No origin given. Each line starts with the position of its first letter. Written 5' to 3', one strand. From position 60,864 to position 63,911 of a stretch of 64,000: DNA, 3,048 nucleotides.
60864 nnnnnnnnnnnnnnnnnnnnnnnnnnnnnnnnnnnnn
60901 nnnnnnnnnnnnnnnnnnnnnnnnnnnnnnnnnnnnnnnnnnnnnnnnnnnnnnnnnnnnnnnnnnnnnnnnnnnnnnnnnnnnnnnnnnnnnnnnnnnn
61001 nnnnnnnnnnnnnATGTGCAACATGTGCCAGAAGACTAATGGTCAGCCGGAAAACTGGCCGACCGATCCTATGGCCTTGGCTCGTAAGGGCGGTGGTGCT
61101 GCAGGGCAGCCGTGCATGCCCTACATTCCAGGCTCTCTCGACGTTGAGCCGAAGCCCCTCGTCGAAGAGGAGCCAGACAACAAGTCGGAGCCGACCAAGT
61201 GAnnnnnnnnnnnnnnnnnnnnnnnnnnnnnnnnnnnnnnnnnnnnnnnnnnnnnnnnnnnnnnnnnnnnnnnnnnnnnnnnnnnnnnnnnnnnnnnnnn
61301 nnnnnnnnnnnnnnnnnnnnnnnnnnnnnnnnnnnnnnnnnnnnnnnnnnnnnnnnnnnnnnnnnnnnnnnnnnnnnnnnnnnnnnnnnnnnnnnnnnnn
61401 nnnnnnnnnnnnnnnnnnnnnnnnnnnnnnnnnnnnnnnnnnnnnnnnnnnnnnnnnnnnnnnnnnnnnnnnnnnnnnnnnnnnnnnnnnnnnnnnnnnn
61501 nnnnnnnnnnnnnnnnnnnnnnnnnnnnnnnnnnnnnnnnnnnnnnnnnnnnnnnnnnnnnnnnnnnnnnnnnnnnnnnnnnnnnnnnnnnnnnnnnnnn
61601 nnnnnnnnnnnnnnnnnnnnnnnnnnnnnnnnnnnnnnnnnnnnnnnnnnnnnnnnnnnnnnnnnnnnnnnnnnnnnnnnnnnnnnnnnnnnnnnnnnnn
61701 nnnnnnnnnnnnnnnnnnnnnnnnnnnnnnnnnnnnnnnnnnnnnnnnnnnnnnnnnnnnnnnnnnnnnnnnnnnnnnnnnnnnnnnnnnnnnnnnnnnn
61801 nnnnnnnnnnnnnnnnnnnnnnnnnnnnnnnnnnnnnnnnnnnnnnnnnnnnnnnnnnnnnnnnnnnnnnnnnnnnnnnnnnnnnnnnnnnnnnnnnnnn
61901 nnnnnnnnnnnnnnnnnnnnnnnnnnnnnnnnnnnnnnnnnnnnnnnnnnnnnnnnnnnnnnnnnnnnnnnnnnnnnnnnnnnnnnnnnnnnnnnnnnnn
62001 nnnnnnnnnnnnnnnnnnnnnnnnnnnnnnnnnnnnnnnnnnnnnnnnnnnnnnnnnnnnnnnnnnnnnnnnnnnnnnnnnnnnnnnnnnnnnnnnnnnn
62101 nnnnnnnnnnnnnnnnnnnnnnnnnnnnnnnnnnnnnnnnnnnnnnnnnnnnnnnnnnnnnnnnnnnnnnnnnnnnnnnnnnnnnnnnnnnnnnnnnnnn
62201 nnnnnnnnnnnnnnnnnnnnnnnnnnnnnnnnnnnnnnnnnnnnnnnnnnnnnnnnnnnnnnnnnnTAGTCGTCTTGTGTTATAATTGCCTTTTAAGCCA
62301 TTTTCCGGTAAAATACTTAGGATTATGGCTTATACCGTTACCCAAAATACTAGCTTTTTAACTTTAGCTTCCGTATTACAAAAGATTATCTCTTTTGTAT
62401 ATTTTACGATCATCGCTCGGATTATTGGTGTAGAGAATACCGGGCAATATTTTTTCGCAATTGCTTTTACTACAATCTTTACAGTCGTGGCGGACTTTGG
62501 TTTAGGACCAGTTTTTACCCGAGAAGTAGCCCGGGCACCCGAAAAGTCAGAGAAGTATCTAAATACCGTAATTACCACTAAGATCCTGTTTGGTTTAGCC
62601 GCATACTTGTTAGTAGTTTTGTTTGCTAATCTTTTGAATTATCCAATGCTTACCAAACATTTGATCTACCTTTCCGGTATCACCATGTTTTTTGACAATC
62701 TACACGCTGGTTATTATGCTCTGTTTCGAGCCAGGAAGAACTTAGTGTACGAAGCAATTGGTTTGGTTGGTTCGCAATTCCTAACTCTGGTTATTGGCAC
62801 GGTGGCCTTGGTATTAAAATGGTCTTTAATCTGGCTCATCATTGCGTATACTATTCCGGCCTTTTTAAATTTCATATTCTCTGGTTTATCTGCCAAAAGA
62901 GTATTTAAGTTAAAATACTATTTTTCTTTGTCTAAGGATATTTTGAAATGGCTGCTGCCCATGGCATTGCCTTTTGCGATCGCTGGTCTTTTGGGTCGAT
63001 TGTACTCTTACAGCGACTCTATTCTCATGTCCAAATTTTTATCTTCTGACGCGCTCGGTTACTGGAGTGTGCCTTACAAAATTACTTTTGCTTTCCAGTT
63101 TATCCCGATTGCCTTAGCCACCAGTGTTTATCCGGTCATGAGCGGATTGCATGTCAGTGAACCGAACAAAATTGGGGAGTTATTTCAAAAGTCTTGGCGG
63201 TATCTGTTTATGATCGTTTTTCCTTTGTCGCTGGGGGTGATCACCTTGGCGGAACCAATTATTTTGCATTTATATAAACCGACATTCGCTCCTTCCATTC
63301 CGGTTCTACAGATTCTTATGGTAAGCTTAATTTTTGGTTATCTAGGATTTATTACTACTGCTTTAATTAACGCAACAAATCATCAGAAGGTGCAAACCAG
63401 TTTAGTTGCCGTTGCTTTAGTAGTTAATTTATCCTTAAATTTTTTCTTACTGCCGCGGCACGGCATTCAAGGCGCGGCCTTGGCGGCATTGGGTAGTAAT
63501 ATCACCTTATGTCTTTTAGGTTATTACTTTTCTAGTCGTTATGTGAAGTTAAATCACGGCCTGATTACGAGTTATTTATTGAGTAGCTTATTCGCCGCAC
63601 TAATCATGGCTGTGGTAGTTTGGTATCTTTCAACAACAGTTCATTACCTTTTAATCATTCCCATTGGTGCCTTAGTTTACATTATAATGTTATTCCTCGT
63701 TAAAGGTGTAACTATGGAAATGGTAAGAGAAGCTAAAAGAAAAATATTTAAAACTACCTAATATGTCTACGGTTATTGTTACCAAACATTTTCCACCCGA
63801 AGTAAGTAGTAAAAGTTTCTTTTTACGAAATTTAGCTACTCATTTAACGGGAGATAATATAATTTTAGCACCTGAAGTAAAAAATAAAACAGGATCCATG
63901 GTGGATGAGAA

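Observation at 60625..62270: Insertion-like ~1.6-kb region between the ribosomal-protein operon and wzx carrying a phage-type ATPase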

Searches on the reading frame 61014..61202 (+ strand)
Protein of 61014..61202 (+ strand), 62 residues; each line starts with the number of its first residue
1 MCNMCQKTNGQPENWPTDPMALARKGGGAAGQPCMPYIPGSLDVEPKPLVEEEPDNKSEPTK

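Call 19: find_homologous_proteins(query=window:61014-61202:+, max_evalue=10)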
Query window:61014-61202:+ (62 aa): 1 proteins with E <= 10 among 1 candidates.
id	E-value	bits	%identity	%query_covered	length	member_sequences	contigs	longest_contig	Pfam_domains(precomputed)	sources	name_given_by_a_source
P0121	4.6e-36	139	100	100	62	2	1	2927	-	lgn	-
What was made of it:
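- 61014..61202 (+): Orphan 62-codon ORF in the GC-rich block, with GGAGG at 61004-61008. The layout (promoter, gene, terminator, deviant GC) resembles a moron. The only hit in 5.8 billion proteins is itself (call 19).
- Tried and rejected: Word-indexed search of 5.8 billion proteins returned only itself (call 19).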

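Call 29: search_protein_representatives(protein=window:61014-61202:+)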
Query: 62 residues. Proteins with E-value up to 0.001 (for the whole library): 17; up to 1e-10: 6; up to 1e-30: 1. The best 17 are listed.
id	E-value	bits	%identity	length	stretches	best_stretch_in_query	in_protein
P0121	1.5e-36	139.1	100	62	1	1-62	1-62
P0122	4.6e-20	87.0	39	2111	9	25-52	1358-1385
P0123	2.4e-13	65.8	41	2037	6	19-50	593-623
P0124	1.5e-12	63.2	29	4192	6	6-50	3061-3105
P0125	9.6e-12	60.7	29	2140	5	8-50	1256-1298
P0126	9.1e-11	57.6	41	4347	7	24-57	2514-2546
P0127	2.7e-08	49.8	42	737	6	21-58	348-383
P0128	1.6e-06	44.2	34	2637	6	10-51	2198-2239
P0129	1.5e-05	41.1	33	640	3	12-58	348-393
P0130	8.4e-05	38.8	30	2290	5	20-50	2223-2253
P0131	8.6e-05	38.8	38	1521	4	17-51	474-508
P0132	1.0e-04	38.5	38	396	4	15-51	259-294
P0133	1.8e-04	37.7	36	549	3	6-55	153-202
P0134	2.5e-04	37.3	44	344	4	26-50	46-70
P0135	3.9e-04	36.7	32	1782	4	8-51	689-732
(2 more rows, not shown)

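Call 49: search_protein_families(library=padloc, proteins=[window:61014-61202:+], max_evalue=0.01)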
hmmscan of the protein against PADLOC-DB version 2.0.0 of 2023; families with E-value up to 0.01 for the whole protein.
window:61014-61202:+ (62 aa): 0 families

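Call 50: search_protein_families(library=ncbifam, proteins=[window:61014-61202:+], max_evalue=0.01)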
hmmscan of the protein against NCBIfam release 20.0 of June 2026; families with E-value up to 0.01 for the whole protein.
window:61014-61202:+ (62 aa): 0 families

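Call 58: search_dna_similar(query=window:61014-61202:+, collection=phages, mode=protein, max_evalue=1, max_rows=10)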
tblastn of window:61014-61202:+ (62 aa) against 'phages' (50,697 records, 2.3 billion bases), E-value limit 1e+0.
No match.
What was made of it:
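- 61014..61202 (+): Nothing in phages (call 58).
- Tried and rejected: tblastn against phages gave nothing (call 58).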

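Call 83: search_protein_families(library=pfam, proteins=[P0127, P0132, P0134, P0129], max_evalue=0.001)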
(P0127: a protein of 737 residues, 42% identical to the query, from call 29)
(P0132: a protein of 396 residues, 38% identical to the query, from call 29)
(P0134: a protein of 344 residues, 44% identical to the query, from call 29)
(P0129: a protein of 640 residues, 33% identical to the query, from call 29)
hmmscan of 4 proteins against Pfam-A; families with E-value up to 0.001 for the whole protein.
P0127 (737 aa): 2 families
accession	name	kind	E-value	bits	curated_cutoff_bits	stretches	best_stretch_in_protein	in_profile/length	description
PF18676.6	MBG_2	-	1.4e-59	199.1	25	6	35-113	1-71/72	MBG domain (YGX type)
PF05481.17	Myco_19_kDa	-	0.00049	20.8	23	0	138-181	50-96/117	Mycobacterium 19 kDa lipoprotein antigen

P0132 (396 aa): 2 families
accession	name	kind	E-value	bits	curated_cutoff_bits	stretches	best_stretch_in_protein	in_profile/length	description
PF12754.13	Get5_N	-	0.00024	21.8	29.1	0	82-104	6-28/151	Get5, N-terminal domain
PF12412.13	DUF3667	-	0.00025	21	27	0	78-98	4-24/45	Protein of unknown function (DUF3667)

P0134 (344 aa): 3 families
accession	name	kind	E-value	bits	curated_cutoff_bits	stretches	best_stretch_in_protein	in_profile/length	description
PF18676.6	MBG_2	-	7.3e-78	257.6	25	4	149-223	1-72/72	MBG domain (YGX type)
PF14717.12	DUF4465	-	0.00033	21.5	25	0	200-263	27-90/176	Domain of unknown function (DUF4465)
PF14600.11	CBM_5_12_2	-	0.0007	19.9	27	0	119-141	29-51/62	Cellulose-binding domain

P0129 (640 aa): 1 family
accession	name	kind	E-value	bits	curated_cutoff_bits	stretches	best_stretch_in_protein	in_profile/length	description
PF18676.6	MBG_2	-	2.2e-48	163.1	25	5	300-379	1-72/72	MBG domain (YGX type)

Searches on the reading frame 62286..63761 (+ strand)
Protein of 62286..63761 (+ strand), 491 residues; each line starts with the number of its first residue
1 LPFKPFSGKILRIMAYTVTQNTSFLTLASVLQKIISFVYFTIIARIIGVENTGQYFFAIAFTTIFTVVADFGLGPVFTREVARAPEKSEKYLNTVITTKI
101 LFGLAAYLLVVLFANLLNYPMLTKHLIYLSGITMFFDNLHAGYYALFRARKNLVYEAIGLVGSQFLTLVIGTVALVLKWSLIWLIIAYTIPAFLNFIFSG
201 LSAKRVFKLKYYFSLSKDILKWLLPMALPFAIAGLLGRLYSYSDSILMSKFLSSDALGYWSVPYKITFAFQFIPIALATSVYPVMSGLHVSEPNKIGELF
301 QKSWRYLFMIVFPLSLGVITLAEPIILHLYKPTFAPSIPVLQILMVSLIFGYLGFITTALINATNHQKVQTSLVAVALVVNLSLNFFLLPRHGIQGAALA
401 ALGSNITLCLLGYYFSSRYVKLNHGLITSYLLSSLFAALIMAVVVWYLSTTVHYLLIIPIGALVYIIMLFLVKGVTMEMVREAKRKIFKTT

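Call 3: search_protein_families(library=pfam, proteins=[window:62286-63761:+], max_evalue=0.1)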
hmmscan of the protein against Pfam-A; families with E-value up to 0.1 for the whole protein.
window:62286-63761:+ (491 aa): 3 families
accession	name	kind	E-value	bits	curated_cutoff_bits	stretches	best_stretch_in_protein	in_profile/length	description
PF01943.22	Polysacc_synt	-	8e-33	114.5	28.2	1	18-288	1-273/274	Polysaccharide biosynthesis protein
PF13440.11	Polysacc_synt_3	-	4e-20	72.7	23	1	42-338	1-292/293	Polysaccharide biosynthesis protein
PF03023.19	MurJ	-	1.6e-11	43.9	27.4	1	44-455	2-441/451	Lipid II flippase MurJ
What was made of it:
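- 62325..63761 (+): MOP-family flippase (wzx/MurJ-like), the right anchor of the site. Pfam Polysacc_synt E 8e-33, MurJ E 1.6e-11 (call 3).
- Checked: Flippase: 62325-63761, MOP-family (Polysacc_synt, E 8e-33) (call 3).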

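Call 38: find_related_loci(query=window:62325-63761:+, collection=metagenome_contigs, flank=5000)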
Query window:62325-63761:+ (478 aa) in metagenome_contigs; peptide patterns used: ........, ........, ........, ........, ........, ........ (x = any residue, [..] = any of these).
315 stretches matched a pattern; 121 encode a relative of the query (tblastn E <= 1e-3); the best 80 are kept; 80 distinct loci.
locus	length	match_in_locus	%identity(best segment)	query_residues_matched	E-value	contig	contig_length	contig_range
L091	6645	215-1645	85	1-477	0e+0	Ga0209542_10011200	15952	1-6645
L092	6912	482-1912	85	1-477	0e+0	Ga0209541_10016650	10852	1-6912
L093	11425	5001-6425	62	1-475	0e+0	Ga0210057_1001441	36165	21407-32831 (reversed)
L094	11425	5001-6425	59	3-477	0e+0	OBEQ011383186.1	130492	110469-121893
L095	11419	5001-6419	62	2-474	0e+0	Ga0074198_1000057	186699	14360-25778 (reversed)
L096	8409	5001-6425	61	3-477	0e+0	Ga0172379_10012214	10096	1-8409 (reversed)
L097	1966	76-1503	59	2-477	0e+0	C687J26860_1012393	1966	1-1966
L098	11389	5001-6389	61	1-463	0e+0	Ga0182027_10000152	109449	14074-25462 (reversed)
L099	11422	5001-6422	60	1-474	0e+0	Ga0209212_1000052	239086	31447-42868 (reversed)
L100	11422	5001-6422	63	1-474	0e+0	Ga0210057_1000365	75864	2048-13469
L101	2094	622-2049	60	1-476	0e+0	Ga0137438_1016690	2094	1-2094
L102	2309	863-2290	61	1-476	0e+0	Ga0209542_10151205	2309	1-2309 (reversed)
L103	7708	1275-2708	59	1-478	0e+0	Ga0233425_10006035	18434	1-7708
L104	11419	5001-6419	59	2-474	0e+0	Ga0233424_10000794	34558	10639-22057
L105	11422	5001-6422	58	1-474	5e-178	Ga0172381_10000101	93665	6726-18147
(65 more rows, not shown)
